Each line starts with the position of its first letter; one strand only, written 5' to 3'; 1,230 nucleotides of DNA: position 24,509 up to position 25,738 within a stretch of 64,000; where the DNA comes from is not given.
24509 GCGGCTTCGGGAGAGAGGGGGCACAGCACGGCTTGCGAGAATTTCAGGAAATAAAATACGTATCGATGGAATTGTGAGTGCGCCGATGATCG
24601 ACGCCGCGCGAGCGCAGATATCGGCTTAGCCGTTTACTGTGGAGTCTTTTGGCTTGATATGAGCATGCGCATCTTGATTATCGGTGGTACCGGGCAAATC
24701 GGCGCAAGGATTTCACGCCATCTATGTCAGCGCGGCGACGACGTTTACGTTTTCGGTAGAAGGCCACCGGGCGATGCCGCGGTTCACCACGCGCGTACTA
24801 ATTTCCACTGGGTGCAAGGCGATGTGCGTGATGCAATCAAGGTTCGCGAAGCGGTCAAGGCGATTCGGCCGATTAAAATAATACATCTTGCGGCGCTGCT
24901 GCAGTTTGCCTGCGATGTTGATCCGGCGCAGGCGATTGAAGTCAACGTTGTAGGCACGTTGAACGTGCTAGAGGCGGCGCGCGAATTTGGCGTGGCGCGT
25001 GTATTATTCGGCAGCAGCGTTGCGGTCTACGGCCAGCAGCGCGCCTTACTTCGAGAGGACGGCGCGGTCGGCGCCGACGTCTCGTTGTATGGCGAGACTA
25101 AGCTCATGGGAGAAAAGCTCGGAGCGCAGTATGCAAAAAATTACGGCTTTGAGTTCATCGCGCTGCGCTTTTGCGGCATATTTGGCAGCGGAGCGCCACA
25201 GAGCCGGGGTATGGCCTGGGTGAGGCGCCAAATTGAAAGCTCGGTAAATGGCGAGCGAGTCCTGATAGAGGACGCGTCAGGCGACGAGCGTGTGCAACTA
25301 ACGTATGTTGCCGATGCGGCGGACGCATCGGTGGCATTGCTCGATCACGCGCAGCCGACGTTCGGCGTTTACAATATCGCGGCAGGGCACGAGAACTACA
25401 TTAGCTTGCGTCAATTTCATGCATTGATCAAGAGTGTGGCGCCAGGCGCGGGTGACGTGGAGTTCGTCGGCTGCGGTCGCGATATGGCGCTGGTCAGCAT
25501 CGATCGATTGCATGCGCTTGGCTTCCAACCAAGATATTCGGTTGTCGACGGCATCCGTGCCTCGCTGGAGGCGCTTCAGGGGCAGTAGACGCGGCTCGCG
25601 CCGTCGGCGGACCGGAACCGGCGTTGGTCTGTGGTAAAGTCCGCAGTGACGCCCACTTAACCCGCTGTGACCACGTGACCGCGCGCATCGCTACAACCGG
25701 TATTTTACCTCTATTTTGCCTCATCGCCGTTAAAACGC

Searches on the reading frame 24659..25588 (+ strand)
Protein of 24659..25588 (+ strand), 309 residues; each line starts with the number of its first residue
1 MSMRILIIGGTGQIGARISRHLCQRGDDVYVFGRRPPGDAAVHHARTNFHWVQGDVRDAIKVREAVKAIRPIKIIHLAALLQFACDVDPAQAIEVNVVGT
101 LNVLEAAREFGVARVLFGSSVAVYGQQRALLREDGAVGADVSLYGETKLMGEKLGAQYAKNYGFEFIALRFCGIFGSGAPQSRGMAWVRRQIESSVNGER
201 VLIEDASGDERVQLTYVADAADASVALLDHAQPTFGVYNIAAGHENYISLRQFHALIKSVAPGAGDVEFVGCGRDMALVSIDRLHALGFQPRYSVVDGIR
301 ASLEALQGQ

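Call 4: search_protein_families(library=pfam, proteins=[window:24659-25588:+])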
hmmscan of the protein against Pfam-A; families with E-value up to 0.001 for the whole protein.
window:24659-25588:+ (309 aa): 10 families
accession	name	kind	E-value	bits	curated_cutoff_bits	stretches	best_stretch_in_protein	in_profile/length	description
PF01370.27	Epimerase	-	1.5e-43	149.4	20.9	1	5-241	1-240/240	NAD dependent epimerase/dehydratase family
PF16363.11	GDP_Man_Dehyd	-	4.9e-31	108.9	27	1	6-248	1-255/332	GDP-mannose 4,6 dehydratase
PF04321.23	RmlD_sub_bind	-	8.4e-19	68.1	27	1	3-244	1-216/287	RmlD substrate binding domain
PF01073.25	3Beta_HSD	-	1.5e-18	67.3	22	1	6-225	1-226/280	3-beta hydroxysteroid dehydrogenase/isomerase family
PF02719.21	Polysacc_synt_2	-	9.4e-16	58.3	20.2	1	5-177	1-174/293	Polysaccharide biosynthesis protein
PF13460.12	NAD_binding_10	-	1.3e-09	38.6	27.2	1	9-126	1-104/184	NAD(P)H-binding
PF08659.16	KR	-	3.6e-08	34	22.6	1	5-125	3-142/180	KR domain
PF07993.18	NAD_binding_4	-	4.7e-08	32.9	20.1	1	74-179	92-210/258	Male sterility protein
PF00106.31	adh_short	-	6.4e-07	29.5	26.6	1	5-108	3-120/195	short chain dehydrogenase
PF05368.20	NmrA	-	1.7e-06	28.3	27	1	2-119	2-106/298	NmrA-like family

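Call 5: search_protein_families(library=ncbifam, proteins=[window:24659-25588:+])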
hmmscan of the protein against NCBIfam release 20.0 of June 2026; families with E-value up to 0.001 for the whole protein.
window:24659-25588:+ (309 aa): 40 families (the best 25 are shown)
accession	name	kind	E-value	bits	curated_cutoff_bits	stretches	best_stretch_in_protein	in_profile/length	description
TIGR01179.1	galE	equivalog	4.9e-27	94.6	262.3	1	4-178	1-180/332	UDP-glucose 4-epimerase GalE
TIGR04180.1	EDH_00030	hypoth_equivalog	5.6e-22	78.1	475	1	5-260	1-255/297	NAD-dependent 4,6-dehydratase LegB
NF042422.1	oxyalk_red_OleD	equivalog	1.3e-19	70.8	580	1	3-249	1-232/329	2-alkyl-3-oxoalkanoate reductase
TIGR01214.1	rmlD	equivalog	1.3e-19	70.4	224.05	1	4-262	1-227/285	dTDP-4-dehydrorhamnose reductase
TIGR03466.1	HpnA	hypoth_equivalog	3.8e-18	65.5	367.65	1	3-161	1-158/327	hopanoid-associated sugar epimerase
NF043036.1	ErythonDh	equivalog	8.7e-18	64.6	325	1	3-197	1-203/321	D-erythronate dehydrogenase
NF047922.1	GDPFucSynFcl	equivalog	4.2e-17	62.6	500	1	4-303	4-298/308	GDP-L-fucose synthase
NF007956.0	PRK10675.1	subfamily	4.5e-17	62.2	394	1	3-159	1-164/338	UDP-glucose 4-epimerase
NF011728.1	PRK15181.1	equivalog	6.9e-17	61.5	760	1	47-258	69-279/348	Vi polysaccharide biosynthesis UDP-N-acetylglucosaminuronic acid C-4 epimerase TviC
TIGR01181.1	dTDP_gluc_dehyt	equivalog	1.5e-16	60.4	365.1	1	4-303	1-308/321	dTDP-glucose 4,6-dehydratase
TIGR02197.1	heptose_epim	equivalog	1.3e-15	57.4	274.6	1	5-261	1-257/316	ADP-glyceromanno-heptose 6-epimerase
NF052578.1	StrlDmthSdmBMthl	equivalog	1.1e-14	54.9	600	1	3-126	1-119/328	sterol demethylase protein SdmB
NF058621.1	DiazavRedAvaA7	equivalog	1.6e-14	54.3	400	1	3-241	1-230/304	3-diazoavenalumate denitrifying reductase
TIGR03589.1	PseB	equivalog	2.1e-13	49.9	407.75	1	4-177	6-171/324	UDP-N-acetylglucosamine 4,6-dehydratase (inverting)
TIGR02622.1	CDP_4_6_dhtase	equivalog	4.4e-13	49.1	278.45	1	4-115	6-123/352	CDP-glucose 4,6-dehydratase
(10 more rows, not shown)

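Call 29: search_solved_structures(query=window:24659-25588:+, max_evalue=1e-8)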
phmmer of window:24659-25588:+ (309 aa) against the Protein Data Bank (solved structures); distinct sequences matched with E-value up to 1e-8: 86 (the best 60 are shown).
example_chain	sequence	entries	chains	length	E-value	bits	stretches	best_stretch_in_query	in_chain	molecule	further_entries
8rdg_A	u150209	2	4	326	1.2e-22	84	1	3-303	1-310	SDR family NAD(P)-dependent oxidoreductase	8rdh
2p5u_A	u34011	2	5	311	1.4e-22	83.8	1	3-308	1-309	UDP-glucose 4-epimerase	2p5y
8rdi_A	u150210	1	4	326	4.3e-22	82.2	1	3-303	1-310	SDR family NAD(P)-dependent oxidoreductase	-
4twr_A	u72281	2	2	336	2.6e-20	76.4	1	4-177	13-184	NAD binding site:NAD-dependent epimerase/dehydratase:UDP-glucose 4-epimerase | UDP-glucose 4-epimerase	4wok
7cgv_A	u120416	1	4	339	8.8e-20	74.6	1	3-231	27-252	Artificial L-threonine 3-dehydrogenase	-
10ke_A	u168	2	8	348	1.1e-19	74.3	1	47-302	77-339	Capsular polysaccharide biosynthesis protein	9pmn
4zrm_A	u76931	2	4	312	4.5e-19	72.3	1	3-304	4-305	UDP-glucose 4-epimerase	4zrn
6jyg_A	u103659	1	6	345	5.6e-18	68.7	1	3-233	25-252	L-threonine 3-dehydrogenase, putative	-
3ruc_A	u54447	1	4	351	1.1e-17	67.7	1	47-246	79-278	WbgU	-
3ru7_A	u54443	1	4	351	1.1e-17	67.7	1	47-246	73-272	WbgU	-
3ru9_A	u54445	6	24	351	1.1e-17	67.7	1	47-246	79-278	WbgU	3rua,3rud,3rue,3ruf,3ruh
3lu1_A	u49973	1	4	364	1.2e-17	67.6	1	47-246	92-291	WbgU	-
1sb8_A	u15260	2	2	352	2.6e-17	66.5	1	46-299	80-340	wbpP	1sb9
3ehe_A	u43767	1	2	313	6.5e-17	65.2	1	5-304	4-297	UDP-glucose 4-epimerase (GalE-1)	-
6wjb_A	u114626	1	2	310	7.4e-17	65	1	3-244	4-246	NAD-dependent epimerase/dehydratase family protein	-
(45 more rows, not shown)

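Call 32: find_homologous_proteins(query=window:24659-25588:+)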
Query window:24659-25588:+ (309 aa): 2119 proteins with E <= 0.001 among 6846 candidates; the best 120 are listed.
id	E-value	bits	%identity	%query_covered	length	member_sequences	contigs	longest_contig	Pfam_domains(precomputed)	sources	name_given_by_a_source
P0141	7.5e-195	664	98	99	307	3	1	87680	PF08659.17,PF04321.24,PF16363.12,PF02719.22,PF05368.20,PF01073.26,PF07993.19,PF13460.13,PF00106.32,PF01370.28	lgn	-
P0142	5.1e-115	402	60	98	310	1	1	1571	PF04321.24,PF16363.12,PF02719.22,PF01073.26,PF07993.19,PF13460.13,PF01370.28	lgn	-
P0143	2.1e-106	374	56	99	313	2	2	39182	PF08659.17,PF04321.24,PF16363.12,PF02719.22,PF05368.20,PF01073.26,PF07993.19,PF13460.13,PF01370.28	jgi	-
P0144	3.2e-93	331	54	98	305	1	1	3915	PF08659.17,PF04321.24,PF16363.12,PF02719.22,PF05368.20,PF01073.26,PF07993.19,PF13460.13,PF01370.28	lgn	-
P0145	2.2e-88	315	53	97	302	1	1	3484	PF08659.17,PF04321.24,PF16363.12,PF02719.22,PF05368.20,PF01073.26,PF07993.19,PF13460.13,PF01370.28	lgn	-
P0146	4.1e-88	314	51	96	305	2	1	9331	PF08659.17,PF04321.24,PF16363.12,PF02719.22,PF01073.26,PF07993.19,PF13460.13,PF00106.32,PF01370.28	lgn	-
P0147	1.4e-85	306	50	97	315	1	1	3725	PF08659.17,PF04321.24,PF16363.12,PF02719.22,PF01073.26,PF07993.19,PF13460.13,PF00106.32,PF01370.28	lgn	-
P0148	8.6e-85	303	49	98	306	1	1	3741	PF04321.24,PF16363.12,PF02719.22,PF01073.26,PF07993.19,PF13460.13,PF01370.28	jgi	jgi:nucleoside-diphosphate-sugar epimerase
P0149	2.4e-83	298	48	98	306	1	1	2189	PF08659.17,PF04321.24,PF16363.12,PF02719.22,PF01073.26,PF07993.19,PF13460.13,PF01370.28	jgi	jgi:nucleoside-diphosphate-sugar epimerase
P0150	6.4e-82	293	49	96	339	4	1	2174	PF08659.17,PF04321.24,PF16363.12,PF02719.22,PF01073.26,PF07993.19,PF13460.13,PF01370.28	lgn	-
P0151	3.5e-80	288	45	98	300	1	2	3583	PF08659.17,PF01266.31,PF04321.24,PF16363.12,PF02719.22,PF01073.26,PF07993.19,PF13460.13,PF01370.28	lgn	-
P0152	4.5e-79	284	48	91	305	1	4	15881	PF08659.17,PF04321.24,PF16363.12,PF02719.22,PF01073.26,PF07993.19,PF13460.13,PF00106.32,PF01370.28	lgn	-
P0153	9.2e-79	283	48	98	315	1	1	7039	PF08659.17,PF04321.24,PF16363.12,PF02719.22,PF01073.26,PF07993.19,PF13460.13,PF01370.28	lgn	-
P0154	4.5e-78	281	48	97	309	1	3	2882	PF04321.24,PF16363.12,PF02719.22,PF01073.26,PF07993.19,PF13460.13,PF01370.28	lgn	-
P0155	4.0e-76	274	45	99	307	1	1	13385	PF04321.24,PF16363.12,PF02719.22,PF01073.26,PF07993.19,PF13460.13,PF01370.28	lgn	-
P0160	5.7e-73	264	47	98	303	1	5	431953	PF04321.24,PF16363.12,PF02719.22,PF01073.26,PF07993.19,PF13460.13,PF01370.28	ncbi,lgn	-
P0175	1.2e-70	257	45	99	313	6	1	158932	PF08659.17,PF04321.24,PF16363.12,PF02719.22,PF05368.20,PF01073.26,PF13460.13,PF01370.28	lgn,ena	-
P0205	3.0e-64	235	44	97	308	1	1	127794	PF08659.17,PF04321.24,PF16363.12,PF02719.22,PF01073.26,PF07993.19,PF13460.13,PF01370.28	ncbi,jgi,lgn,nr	ncbi:MAG TPA: NAD(P)-dependent oxidoreductase [Usitatibacter sp.]|jgi:nucleoside-diphosphate-sugar e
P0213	1.9e-63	233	42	94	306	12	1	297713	PF04321.24,PF16363.12,PF02719.22,PF01073.26,PF07993.19,PF01370.28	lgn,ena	-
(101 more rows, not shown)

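Call 54: find_encoding_contigs(protein=P0160, flank=9000, max_places=2)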
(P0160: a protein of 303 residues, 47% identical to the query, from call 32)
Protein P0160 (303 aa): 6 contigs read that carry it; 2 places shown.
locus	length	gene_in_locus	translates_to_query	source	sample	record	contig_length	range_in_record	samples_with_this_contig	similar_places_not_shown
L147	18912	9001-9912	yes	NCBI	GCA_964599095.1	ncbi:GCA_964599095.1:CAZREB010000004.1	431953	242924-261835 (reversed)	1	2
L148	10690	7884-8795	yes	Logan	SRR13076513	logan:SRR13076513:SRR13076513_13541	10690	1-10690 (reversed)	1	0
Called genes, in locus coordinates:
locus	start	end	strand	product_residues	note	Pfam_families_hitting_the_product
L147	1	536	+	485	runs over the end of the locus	PF00120:Gln-synt_C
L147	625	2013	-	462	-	PF10009:DUF2252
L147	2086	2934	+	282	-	PF06271:RDD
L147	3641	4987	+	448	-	PF00520:Ion_trans, PF01544:CorA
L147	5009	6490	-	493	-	PF16697:Yop-YscD_cpl (weak), PF00498:FHA (weak)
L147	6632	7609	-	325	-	PF03401:TctC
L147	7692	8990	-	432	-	PF13412:HTH_24 (faint), PF00480:ROK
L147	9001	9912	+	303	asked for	PF01073:3Beta_HSD, PF01370:Epimerase, PF04321:RmlD_sub_bind, PF13460:NAD_binding_10, PF16363:GDP_Man_Dehyd, PF02719:Polysacc_synt_2, PF07993:NAD_binding_4 (weak)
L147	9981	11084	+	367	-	PF02668:TauD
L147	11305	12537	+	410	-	PF00355:Rieske, PF19301:LigXa_C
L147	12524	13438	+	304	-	PF09339:HTH_IclR, PF01614:IclR_C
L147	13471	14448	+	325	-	PF03401:TctC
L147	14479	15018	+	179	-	-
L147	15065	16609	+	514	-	PF00581:Rhodanese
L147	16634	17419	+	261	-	PF08386:Abhydrolase_4 (faint), PF00561:Abhydrolase_1, PF12697:Abhydrolase_6, PF12146:Hydrolase_4, PF03096:Ndr (faint)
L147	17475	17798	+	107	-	PF00111:Fer2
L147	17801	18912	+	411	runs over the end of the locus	PF01266:DAO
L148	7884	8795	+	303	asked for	PF01073:3Beta_HSD, PF01370:Epimerase, PF04321:RmlD_sub_bind, PF13460:NAD_binding_10, PF16363:GDP_Man_Dehyd, PF02719:Polysacc_synt_2, PF07993:NAD_binding_4 (weak)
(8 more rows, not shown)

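Call 55: find_encoding_contigs(protein=P0205, flank=9000, max_places=2)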
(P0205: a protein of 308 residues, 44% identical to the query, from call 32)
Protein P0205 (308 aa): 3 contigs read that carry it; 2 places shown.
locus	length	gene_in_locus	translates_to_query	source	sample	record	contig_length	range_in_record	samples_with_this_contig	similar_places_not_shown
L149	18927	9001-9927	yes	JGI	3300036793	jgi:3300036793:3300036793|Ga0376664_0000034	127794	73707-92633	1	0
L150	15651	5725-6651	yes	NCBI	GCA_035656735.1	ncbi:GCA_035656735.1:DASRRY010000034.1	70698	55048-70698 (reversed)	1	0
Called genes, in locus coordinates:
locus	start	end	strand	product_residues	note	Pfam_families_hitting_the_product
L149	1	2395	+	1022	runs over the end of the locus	PF04313:HSDR_N (faint), PF02384:N6_Mtase (faint), PF07669:Eco57I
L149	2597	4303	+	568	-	PF00664:ABC_membrane, PF00005:ABC_tran, PF02463:SMC_N (faint), PF13304:AAA_21 (faint)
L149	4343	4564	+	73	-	-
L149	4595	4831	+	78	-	PF22513:FitA-like_RHH, PF03869:Arc (weak)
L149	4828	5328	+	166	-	-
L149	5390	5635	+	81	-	-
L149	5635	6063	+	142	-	PF01850:PIN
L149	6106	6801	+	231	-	PF00392:GntR, PF07729:FCD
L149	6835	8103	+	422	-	PF00355:Rieske, PF00848:Ring_hydroxyl_A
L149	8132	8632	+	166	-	-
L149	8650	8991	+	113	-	PF00355:Rieske, PF13806:Rieske_2 (weak)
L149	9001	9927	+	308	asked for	PF01073:3Beta_HSD, PF01370:Epimerase, PF02719:Polysacc_synt_2, PF04321:RmlD_sub_bind, PF08659:KR, PF13460:NAD_binding_10, PF16363:GDP_Man_Dehyd, PF07993:NAD_binding_4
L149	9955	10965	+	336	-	PF03401:TctC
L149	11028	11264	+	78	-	PF01402:RHH_1 (weak)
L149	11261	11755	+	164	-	PF13470:PIN_3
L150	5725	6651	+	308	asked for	PF01073:3Beta_HSD, PF01370:Epimerase, PF02719:Polysacc_synt_2, PF04321:RmlD_sub_bind, PF08659:KR, PF13460:NAD_binding_10, PF16363:GDP_Man_Dehyd, PF07993:NAD_binding_4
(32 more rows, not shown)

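Call 57: find_encoding_contigs(protein=P0175, flank=8000, max_places=1)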
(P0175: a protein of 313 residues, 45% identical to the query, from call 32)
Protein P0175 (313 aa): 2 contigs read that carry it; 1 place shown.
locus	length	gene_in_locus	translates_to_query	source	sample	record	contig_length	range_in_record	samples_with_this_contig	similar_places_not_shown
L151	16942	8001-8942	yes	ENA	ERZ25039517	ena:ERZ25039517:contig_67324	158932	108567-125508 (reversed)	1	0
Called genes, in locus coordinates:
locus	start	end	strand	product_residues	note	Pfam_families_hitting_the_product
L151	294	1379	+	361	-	PF08100:Dimerisation, PF25213:HVO_A0261_N (weak), PF00891:Methyltransf_2, PF13649:Methyltransf_25 (weak), PF08241:Methyltransf_11 (faint), PF08242:Methyltransf_12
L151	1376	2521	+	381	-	PF02786:CPSase_L_D2 (weak), PF02222:ATP-grasp (weak)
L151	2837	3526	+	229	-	PF03401:TctC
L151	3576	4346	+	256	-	PF01135:PCMT (faint), PF13847:Methyltransf_31 (faint)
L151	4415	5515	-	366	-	PF02668:TauD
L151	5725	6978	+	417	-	PF01047:MarR (weak), PF00480:ROK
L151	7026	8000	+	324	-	PF03401:TctC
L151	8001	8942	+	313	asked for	PF01073:3Beta_HSD, PF01370:Epimerase, PF02719:Polysacc_synt_2, PF04321:RmlD_sub_bind, PF05368:NmrA (weak), PF08659:KR (weak), PF13460:NAD_binding_10, PF16363:GDP_Man_Dehyd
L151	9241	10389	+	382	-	PF02786:CPSase_L_D2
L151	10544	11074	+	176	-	PF01128:IspD, PF00483:NTP_transferase (weak), PF12804:NTP_transf_3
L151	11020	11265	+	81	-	-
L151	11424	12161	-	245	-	-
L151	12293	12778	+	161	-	PF00111:Fer2 (faint), PF01799:Fer2_2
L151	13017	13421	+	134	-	PF01315:Ald_Xan_dh_C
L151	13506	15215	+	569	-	PF02738:MoCoBD_1, PF20256:MoCoBD_2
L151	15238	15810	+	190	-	PF06240:COXG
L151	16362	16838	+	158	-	-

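Call 58: find_encoding_contigs(protein=P0213, flank=8000, max_places=1)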
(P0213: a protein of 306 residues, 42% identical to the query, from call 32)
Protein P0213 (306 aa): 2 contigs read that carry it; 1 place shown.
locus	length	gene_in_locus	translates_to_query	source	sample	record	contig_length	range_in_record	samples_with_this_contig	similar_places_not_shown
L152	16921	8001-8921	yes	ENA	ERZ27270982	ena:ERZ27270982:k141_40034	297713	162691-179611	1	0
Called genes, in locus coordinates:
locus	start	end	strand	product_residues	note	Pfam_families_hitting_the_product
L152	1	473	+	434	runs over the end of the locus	PF00174:Oxidored_molyb, PF03404:Mo-co_dimer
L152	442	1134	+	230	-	PF00034:Cytochrom_C, PF13442:Cytochrome_CBB3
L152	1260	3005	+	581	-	PF00149:Metallophos (faint), PF02872:5_nucleotid_C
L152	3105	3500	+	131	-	-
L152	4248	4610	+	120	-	PF03779:SPW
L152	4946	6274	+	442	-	PF00083:Sugar_tr, PF07690:MFS_1, PF00083:Sugar_tr, PF07690:MFS_1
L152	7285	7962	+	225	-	PF00392:GntR, PF07729:FCD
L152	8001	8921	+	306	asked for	PF01073:3Beta_HSD, PF01370:Epimerase, PF02719:Polysacc_synt_2 (weak), PF04321:RmlD_sub_bind, PF16363:GDP_Man_Dehyd, PF07993:NAD_binding_4 (weak)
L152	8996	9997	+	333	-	PF03401:TctC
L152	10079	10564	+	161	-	PF07331:TctB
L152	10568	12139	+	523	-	PF01970:TctA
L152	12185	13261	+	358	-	PF00296:Bac_luciferase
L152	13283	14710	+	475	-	PF00171:Aldedh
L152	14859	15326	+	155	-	PF01613:Flavin_Reduct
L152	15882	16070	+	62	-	PF00939:Na_sulph_symp (weak)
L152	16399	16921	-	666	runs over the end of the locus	PF00672:HAMP (weak), PF00015:MCPsignal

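Call 61: search_solved_structures(query=L152:12185-13261:+, max_evalue=1e-10)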
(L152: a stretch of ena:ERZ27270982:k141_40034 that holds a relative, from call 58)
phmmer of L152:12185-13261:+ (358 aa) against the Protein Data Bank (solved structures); distinct sequences matched with E-value up to 1e-10: 14.
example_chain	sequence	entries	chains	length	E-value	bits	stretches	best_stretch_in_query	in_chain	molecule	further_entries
7jv3_A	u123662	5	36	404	3e-75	256.6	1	3-351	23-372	Alkanesulfonate monooxygenase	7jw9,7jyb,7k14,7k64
1nqk_A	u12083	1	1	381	4e-69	236.5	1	4-349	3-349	Alkanesulfonate monooxygenase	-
1m41_A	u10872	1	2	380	4.8e-69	236.2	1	4-349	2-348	FMNH2-dependent alkanesulfonate monooxygenase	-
7olf_A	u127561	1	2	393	2.7e-44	154.8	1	5-348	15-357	Methanesulfonate sulfonatase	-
7oh2_A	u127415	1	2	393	8.4e-42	146.6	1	5-349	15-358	Alkanesulfonate monooxygenase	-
3rao_A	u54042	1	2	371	9.3e-37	130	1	4-354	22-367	Putative Luciferase-like Monooxygenase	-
8t0u_A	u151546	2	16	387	6.6e-26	94.3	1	30-351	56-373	FMNH(2)-dependent dimethylsulfone monooxygenase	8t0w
8vw6_A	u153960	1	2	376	1e-18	70.7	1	4-351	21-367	Alkanesulfonate monooxygenase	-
6ak1_A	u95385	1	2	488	5e-15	58.5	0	64-147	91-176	Dimethyl-sulfide monooxygenase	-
3b9n_A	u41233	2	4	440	2.6e-12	49.6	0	45-147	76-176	Alkane monooxygenase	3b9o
6sgl_AAA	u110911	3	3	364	4.3e-12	48.9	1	21-222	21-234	Pyrimidine monooxygenase RutA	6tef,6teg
6sgg_AAA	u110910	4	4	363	4.7e-12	48.7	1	21-222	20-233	Pyrimidine monooxygenase RutA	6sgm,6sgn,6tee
5wan_A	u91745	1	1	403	5e-12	48.6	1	21-222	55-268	Pyrimidine monooxygenase RutA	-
7e36_B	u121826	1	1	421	3e-11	46.1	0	66-223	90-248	FMN-dependent oxidoreductase (Nitrilotriacetate monooxygenase family)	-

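Call 62: search_solved_structures(query=L147:9981-11084:+, max_evalue=0.00001)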
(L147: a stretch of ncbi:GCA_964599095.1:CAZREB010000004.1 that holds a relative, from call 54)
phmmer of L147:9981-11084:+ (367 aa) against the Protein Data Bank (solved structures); distinct sequences matched with E-value up to 0.00001: 2.
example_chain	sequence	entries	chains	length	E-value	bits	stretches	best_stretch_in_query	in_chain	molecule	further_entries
7n7v_A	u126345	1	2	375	5.3e-66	226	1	11-348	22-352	Predicted hydroxylase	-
5eqn_A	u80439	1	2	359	2.3e-47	164.7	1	12-332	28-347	FrbJ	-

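Call 76: search_protein_families(library=ncbifam, proteins=[L152:12185-13261:+, L152:14859-15326:+, L147:9981-11084:+, L151:4415-5515:-, L147:11305-12537:+], max_evalue=1e-10)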
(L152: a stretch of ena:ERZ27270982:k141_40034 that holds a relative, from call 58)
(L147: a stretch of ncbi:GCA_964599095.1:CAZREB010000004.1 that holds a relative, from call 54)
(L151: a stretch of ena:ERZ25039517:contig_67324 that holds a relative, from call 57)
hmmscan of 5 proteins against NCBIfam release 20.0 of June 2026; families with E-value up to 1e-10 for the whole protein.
L152:12185-13261:+ (358 aa): 11 families
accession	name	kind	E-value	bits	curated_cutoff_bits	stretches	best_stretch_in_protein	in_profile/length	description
NF001939.1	PRK00719.1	subfamily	4.5e-87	292.2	510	1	8-354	4-351/373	alkanesulfonate monooxygenase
TIGR03565.1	alk_sulf_monoox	equivalog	7.5e-87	291.6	518.2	1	6-349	2-346/346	FMNH2-dependent alkanesulfonate monooxygenase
TIGR04021.1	LLM_DMSO2_sfnG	equivalog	5.9e-43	147.6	382.95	1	26-352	24-348/350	dimethylsulfone monooxygenase SfnG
TIGR03560.1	F420_Rv1855c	subfamily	5.2e-28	98.4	231.4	1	30-224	13-219/227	TIGR03560 family F420-dependent LLM class oxidoreductase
TIGR03860.1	FMN_nitrolo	subfamily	2.9e-26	92.2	279.7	1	57-145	72-162/422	NtaA/DmoA family FMN-dependent monooxygenase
TIGR03619.1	F420_Rv2161c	subfamily_domain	9.9e-24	84.3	166.9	1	82-233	71-217/247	TIGR03619 family F420-dependent LLM class oxidoreductase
TIGR03612.1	RutA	equivalog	2e-19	70.3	498.3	1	22-264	21-273/355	pyrimidine utilization protein A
TIGR03621.1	F420_MSMEG_2516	subfamily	3e-17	62.7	213.15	1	26-215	10-197/295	TIGR03621 family F420-dependent LLM class oxidoreductase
NF002619.0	PRK02271.1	equivalog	1.2e-16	60.9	276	1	32-332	16-308/329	5,10-methylenetetrahydromethanopterin reductase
TIGR03555.1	F420_mer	equivalog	5.9e-14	52.2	348.7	1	32-330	14-305/325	5,10-methylenetetrahydromethanopterin reductase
TIGR03571.1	lucif_BA3436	subfamily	2.5e-11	43.4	303.9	1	54-219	65-227/304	TIGR03571 family LLM class oxidoreductase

L152:14859-15326:+ (155 aa): 8 families
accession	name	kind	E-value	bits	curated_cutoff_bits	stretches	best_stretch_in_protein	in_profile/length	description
NF045630.1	monooxsub_HsaB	equivalog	5.7e-29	101.2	230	1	2-151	6-158/186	3-hydroxy-9,10-secoandrosta-1,3,5(10)-triene-9,17-dione monooxygenase reductase subunit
TIGR03615.1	RutF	equivalog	1.5e-25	90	254.75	1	2-149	2-153/156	NADH-dependent FMN reductase RutF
NF052639.1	FlvnRedFerAPor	equivalog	1e-24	87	260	1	5-153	6-156/158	flavin reductase FerA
NF045733.1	StyMonoxStyB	equivalog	8.4e-24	84.2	200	1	5-150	3-147/150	styrene monooxygenase NADH-dependent flavin reductase subunit StyB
NF042921.1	HpaC_Thermus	equivalog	2.1e-23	83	200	1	3-150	2-147/150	4-hydroxyphenylacetate 3-monooxygenase reductase subunit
NF045919.1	HphnlacHdxRed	equivalog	7.8e-21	74.5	340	1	4-150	8-156/309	p-hydroxyphenylacetate 3-hydroxylase reductase component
TIGR02296.1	HpaC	equivalog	1.7e-19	70.4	205.95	1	6-149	1-150/154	4-hydroxyphenylacetate 3-monooxygenase, reductase component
NF012030.0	PRK15486.1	equivalog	5.2e-12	45.9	315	1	5-133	9-142/170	4-hydroxyphenylacetate 3-monooxygenase reductase subunit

L147:9981-11084:+ (367 aa): 0 families

L151:4415-5515:- (366 aa): 0 families

L147:11305-12537:+ (410 aa): 1 family
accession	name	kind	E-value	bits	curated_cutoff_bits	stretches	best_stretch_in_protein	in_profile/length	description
NF052579.1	BetMthstMoxSdmAMthl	equivalog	3.3e-16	59.2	600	1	25-145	16-136/351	4beta-methylsterol monooxygenase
